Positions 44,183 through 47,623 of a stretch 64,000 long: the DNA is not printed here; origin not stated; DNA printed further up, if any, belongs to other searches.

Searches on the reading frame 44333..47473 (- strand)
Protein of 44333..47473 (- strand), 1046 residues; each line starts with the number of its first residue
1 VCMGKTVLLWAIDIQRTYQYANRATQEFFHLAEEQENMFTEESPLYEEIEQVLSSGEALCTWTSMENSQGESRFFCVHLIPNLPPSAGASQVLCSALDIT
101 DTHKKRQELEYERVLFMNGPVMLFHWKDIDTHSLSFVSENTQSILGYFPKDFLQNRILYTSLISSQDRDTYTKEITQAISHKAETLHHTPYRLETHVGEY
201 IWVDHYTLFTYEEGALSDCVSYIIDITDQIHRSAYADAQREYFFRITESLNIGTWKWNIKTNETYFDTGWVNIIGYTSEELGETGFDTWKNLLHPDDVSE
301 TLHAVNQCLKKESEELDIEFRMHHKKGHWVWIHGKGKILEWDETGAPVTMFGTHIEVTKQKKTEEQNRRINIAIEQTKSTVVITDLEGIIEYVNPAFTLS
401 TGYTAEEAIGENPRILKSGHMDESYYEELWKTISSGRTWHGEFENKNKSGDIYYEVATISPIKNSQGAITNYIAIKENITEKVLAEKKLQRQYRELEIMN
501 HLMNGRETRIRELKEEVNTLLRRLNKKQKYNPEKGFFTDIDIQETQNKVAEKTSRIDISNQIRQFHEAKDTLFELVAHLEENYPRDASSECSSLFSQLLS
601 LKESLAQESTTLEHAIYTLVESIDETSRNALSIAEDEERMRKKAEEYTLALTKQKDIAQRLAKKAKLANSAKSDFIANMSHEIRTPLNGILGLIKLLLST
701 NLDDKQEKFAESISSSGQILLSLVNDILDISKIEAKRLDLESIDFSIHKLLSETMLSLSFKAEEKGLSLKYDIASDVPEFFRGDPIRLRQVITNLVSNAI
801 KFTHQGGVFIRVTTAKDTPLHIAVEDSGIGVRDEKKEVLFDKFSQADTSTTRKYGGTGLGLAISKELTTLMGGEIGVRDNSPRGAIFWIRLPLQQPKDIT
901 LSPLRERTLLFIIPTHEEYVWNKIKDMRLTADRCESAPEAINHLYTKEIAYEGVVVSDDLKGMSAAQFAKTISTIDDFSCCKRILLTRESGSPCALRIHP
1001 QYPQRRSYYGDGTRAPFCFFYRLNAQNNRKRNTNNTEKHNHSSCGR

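Call 11: search_protein_families(library=pfam, proteins=[window:44333-47473:-], max_evalue=0.01)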
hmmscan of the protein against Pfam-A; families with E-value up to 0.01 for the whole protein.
window:44333-47473:- (1046 aa): 9 families
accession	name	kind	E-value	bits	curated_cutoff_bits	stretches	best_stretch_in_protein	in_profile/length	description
PF08447.18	PAS_3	-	3.6e-42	143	25.6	3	264-354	2-89/89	PAS fold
PF02518.31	HATPase_c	-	4.1e-30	104.9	26.4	1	783-894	1-110/111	Histidine kinase-, DNA gyrase B-, and HSP90-like ATPase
PF13426.13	PAS_9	-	2.7e-22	79.4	27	1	381-481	4-103/103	PAS domain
PF00512.31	HisKA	-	6.1e-21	74.7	26.9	1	671-735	1-65/66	His Kinase A (phospho-acceptor) domain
PF00989.32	PAS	-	5.1e-18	65.6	22.6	1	373-473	6-107/113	PAS fold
PF08448.16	PAS_4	-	1.2e-12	48.4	23.1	2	377-482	4-108/110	PAS fold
PF14598.12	PAS_11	-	1.8e-07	31.6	25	1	288-355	36-102/109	PAS domain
PF13188.13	PAS_8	-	0.00084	19.6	21.8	0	369-412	2-46/65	PAS domain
PF13589.12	HATPase_c_3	-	0.0011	19.4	25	0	788-862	3-78/137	Histidine kinase-, DNA gyrase B-, and HSP90-like ATPase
